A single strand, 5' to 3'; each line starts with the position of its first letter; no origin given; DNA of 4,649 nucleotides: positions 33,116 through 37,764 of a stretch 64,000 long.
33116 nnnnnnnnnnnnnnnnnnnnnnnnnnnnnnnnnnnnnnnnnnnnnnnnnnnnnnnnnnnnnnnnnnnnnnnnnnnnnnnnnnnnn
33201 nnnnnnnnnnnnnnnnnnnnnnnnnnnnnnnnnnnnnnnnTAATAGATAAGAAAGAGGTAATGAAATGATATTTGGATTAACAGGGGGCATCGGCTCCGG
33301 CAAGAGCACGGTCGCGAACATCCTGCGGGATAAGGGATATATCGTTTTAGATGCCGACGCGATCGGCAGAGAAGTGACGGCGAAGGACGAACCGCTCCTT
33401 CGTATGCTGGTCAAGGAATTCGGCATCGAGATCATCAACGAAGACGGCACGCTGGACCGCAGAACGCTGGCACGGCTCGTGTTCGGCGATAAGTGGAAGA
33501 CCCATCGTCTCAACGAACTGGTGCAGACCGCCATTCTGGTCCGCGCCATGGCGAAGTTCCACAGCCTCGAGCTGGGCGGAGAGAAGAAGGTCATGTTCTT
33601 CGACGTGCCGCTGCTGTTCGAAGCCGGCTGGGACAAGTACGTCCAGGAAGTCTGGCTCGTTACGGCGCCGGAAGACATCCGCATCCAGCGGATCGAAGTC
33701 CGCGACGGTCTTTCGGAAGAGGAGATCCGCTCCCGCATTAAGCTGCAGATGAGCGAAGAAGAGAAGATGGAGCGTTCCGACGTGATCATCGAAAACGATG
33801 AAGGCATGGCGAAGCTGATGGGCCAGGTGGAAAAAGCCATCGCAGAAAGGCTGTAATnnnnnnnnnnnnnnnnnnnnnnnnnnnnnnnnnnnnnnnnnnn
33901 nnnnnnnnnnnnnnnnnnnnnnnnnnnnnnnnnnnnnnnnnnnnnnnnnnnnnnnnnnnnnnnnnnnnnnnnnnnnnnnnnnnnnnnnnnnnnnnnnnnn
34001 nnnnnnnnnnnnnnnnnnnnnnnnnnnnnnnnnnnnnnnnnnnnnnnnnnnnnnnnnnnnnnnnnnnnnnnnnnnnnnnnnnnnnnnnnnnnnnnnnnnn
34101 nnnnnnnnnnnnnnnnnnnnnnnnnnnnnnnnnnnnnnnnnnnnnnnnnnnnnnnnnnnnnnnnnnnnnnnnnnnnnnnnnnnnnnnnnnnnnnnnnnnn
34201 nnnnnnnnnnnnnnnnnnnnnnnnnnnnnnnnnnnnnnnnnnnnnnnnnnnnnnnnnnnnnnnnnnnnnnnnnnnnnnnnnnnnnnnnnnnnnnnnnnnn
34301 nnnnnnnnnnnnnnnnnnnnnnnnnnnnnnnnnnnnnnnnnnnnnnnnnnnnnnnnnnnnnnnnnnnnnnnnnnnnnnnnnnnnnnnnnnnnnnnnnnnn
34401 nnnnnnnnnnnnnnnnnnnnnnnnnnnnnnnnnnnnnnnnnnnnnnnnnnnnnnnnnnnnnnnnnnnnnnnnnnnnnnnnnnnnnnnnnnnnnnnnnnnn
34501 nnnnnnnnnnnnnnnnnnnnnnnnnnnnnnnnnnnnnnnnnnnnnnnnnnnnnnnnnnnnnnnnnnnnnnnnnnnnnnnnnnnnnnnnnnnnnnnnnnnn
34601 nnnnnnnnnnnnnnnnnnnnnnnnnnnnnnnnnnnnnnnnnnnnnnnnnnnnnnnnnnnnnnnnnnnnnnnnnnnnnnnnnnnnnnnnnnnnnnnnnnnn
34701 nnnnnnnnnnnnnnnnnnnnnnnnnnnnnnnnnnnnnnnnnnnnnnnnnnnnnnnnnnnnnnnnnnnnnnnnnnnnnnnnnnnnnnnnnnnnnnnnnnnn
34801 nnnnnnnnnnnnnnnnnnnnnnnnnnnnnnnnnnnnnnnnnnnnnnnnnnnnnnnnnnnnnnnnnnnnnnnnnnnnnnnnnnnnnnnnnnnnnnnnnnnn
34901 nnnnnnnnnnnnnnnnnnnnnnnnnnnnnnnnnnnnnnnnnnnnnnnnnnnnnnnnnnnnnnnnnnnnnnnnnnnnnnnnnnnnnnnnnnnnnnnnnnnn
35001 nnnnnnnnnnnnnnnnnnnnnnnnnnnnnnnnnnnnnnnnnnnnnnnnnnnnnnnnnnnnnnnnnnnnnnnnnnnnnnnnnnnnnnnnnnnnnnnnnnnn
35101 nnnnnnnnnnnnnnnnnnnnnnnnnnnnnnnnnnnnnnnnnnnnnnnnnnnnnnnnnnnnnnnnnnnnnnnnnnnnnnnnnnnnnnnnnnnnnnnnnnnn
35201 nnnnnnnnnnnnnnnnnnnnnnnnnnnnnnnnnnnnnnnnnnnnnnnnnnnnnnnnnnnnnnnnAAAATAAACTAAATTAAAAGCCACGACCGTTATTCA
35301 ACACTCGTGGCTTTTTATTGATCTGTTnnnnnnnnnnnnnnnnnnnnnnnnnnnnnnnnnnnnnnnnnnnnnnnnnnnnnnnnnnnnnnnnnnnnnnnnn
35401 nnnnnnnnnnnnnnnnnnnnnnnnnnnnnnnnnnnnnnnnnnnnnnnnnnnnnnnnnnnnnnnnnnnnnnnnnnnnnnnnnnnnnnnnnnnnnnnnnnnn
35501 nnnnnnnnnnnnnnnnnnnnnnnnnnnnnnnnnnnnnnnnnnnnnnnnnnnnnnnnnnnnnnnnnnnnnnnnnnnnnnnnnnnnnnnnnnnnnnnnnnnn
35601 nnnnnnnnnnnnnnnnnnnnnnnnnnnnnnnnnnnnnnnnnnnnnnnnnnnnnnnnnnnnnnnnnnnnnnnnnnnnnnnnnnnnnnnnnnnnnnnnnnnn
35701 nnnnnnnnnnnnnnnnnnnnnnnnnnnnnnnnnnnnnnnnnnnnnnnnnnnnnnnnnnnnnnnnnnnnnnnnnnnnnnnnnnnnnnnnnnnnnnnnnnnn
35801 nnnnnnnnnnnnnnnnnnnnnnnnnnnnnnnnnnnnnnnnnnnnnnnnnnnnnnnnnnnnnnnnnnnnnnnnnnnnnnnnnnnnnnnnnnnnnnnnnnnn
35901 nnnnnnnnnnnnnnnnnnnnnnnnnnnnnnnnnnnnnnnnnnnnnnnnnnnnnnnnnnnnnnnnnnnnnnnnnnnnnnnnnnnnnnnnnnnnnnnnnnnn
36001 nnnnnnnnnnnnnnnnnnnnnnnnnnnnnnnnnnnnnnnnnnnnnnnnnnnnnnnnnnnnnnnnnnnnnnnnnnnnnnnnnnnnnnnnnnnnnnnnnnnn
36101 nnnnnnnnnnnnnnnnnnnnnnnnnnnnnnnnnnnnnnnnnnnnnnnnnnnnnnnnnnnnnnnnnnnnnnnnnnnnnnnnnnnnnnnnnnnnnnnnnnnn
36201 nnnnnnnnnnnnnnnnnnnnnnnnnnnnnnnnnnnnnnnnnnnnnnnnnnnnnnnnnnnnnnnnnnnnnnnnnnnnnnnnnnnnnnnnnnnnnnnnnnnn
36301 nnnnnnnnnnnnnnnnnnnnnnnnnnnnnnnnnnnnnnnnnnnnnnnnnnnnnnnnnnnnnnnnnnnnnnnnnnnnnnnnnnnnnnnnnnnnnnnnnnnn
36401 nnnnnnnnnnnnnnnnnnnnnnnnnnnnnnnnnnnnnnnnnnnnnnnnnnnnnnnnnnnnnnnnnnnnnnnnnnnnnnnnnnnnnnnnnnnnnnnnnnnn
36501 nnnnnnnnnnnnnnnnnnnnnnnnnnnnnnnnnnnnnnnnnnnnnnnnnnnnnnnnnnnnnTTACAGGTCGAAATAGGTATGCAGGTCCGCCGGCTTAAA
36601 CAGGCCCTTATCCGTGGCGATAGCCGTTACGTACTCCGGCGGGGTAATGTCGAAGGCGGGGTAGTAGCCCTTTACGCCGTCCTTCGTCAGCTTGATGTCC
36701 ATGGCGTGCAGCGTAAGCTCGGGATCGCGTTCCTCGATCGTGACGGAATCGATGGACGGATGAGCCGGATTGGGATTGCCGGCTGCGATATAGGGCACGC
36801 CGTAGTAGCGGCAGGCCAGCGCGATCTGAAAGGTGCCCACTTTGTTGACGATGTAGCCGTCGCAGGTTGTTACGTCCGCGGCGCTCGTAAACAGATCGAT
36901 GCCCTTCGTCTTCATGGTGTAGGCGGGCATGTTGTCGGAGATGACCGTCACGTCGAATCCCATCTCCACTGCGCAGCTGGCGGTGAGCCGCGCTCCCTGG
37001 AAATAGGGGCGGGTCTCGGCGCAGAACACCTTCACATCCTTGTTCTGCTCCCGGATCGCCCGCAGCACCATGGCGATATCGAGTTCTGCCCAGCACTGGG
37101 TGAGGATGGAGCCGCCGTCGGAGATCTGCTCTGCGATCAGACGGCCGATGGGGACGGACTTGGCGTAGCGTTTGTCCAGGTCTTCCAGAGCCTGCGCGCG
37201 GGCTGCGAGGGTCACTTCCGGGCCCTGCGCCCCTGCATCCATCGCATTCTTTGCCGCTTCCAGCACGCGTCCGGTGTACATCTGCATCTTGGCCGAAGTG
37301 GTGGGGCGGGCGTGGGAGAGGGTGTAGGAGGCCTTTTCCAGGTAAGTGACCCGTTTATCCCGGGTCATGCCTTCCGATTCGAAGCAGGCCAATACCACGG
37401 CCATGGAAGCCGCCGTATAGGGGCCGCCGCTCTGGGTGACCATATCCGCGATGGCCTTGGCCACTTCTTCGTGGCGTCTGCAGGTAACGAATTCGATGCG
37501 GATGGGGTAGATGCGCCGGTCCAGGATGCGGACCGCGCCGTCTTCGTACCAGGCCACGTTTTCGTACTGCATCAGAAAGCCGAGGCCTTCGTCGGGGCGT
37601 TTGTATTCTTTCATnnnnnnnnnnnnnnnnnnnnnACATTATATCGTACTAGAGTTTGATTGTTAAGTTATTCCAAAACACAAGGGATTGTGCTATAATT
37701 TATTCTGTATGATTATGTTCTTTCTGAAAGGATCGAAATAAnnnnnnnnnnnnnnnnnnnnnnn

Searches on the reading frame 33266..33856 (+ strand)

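Call 68: search_protein_families(library=pfam, proteins=[window:33266-33856:+], max_evalue=0.000001)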
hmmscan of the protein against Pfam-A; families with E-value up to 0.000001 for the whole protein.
window:33266-33856:+ (196 aa): 1 family
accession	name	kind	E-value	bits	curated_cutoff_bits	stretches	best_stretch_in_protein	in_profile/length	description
PF01121.26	CoaE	-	6.9e-55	186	27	1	1-181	1-178/180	Dephospho-CoA kinase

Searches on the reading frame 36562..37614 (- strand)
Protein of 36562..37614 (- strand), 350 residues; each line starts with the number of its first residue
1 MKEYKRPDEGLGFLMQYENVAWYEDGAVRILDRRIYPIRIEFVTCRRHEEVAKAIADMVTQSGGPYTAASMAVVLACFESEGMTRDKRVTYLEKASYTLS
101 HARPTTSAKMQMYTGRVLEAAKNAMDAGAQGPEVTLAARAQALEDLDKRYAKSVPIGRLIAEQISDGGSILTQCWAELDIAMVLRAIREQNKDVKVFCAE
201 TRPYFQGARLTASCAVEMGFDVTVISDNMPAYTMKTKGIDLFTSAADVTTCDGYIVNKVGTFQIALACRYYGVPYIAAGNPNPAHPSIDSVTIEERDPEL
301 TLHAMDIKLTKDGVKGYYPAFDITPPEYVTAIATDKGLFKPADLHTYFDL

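Call 68: search_protein_families(library=pfam, proteins=[window:36562-37614:-], max_evalue=0.000001)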
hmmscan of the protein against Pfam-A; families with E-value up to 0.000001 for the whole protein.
window:36562-37614:- (350 aa): 1 family
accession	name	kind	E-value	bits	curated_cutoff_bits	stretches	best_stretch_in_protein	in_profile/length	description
PF01008.23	IF-2B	-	6.3e-42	144.2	22.4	1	67-341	8-280/280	Initiation factor 2 subunit family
